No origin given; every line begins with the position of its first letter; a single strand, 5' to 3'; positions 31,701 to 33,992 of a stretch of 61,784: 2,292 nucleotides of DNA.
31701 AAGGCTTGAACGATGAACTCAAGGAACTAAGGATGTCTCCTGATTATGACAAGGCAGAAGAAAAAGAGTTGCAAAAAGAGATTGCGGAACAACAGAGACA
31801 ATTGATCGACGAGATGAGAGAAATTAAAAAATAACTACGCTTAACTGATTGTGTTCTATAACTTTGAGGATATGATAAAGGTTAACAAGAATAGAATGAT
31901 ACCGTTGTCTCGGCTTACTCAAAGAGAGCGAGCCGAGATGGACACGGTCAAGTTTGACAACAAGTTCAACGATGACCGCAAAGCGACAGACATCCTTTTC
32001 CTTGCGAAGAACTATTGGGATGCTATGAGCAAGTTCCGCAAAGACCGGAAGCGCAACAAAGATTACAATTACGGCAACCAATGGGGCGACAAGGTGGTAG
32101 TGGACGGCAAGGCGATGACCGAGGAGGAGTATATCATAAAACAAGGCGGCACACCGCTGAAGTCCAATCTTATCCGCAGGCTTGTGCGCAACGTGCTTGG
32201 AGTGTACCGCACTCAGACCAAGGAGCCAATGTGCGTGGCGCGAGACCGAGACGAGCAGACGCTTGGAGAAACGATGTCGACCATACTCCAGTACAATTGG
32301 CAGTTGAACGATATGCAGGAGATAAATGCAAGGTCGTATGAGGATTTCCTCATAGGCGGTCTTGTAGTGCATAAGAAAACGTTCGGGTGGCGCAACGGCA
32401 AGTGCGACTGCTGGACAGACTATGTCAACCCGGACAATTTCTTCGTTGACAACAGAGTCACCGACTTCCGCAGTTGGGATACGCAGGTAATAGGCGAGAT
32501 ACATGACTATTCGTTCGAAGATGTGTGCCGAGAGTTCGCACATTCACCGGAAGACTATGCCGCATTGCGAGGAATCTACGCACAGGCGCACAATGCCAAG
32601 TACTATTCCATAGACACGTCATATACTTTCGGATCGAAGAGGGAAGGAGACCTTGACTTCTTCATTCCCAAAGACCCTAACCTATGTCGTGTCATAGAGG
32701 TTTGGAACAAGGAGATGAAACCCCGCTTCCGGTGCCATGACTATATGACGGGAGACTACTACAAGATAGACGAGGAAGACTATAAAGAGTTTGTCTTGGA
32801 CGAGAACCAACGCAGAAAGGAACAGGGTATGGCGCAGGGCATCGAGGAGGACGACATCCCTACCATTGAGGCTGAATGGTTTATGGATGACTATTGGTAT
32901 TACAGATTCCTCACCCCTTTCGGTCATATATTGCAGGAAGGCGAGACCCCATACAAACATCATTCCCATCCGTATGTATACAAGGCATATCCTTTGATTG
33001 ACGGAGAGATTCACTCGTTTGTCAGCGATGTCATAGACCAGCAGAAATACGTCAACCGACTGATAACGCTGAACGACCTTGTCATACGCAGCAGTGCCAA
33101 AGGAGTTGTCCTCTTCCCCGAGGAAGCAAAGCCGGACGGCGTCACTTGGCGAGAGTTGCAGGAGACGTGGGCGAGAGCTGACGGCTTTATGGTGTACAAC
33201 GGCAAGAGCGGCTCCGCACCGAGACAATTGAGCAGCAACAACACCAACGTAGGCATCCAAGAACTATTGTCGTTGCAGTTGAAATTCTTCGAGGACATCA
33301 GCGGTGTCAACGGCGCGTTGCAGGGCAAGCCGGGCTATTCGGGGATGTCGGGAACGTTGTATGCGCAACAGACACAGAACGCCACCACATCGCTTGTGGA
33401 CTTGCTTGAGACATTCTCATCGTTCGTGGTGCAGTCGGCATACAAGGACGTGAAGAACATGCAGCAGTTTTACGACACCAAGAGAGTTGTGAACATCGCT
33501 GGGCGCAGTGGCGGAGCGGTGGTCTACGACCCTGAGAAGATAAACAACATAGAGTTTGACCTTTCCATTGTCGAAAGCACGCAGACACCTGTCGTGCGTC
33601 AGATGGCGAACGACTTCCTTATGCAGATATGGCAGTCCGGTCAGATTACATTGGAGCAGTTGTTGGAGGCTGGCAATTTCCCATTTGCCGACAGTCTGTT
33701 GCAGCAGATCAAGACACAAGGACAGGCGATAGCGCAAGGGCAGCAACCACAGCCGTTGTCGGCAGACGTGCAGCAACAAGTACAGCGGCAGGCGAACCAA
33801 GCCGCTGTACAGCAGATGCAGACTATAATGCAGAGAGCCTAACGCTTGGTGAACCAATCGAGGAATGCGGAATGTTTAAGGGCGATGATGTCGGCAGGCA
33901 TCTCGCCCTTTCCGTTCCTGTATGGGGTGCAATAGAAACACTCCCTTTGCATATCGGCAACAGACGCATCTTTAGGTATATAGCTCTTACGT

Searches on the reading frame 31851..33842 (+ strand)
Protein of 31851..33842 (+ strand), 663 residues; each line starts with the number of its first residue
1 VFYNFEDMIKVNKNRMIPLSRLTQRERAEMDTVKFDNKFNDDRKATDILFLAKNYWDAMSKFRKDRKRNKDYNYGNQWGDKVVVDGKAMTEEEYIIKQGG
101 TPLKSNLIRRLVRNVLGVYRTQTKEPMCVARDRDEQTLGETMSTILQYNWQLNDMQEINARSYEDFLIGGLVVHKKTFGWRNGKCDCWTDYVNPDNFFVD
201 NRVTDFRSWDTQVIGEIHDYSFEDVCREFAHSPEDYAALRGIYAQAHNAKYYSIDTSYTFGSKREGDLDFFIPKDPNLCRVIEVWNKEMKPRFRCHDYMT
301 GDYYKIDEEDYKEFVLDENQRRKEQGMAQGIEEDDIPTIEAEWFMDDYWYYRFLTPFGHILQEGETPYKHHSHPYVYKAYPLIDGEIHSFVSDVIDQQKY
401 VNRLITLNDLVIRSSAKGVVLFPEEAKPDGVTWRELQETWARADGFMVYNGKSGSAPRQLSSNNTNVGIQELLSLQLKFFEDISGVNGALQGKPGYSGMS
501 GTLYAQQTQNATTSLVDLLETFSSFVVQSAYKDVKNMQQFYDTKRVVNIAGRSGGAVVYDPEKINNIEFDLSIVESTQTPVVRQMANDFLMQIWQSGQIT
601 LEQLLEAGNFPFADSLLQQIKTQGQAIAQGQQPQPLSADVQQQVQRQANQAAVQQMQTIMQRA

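Call 85: search_protein_families(library=phrogs, proteins=[window:31851-33842:+], max_evalue=0.00001)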
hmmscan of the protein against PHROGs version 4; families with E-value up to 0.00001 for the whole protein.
window:31851-33842:+ (663 aa): 1 family
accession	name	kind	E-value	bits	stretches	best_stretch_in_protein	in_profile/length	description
phrog_156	-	head and packaging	4.7e-84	284.1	1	41-661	8-602/681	portal protein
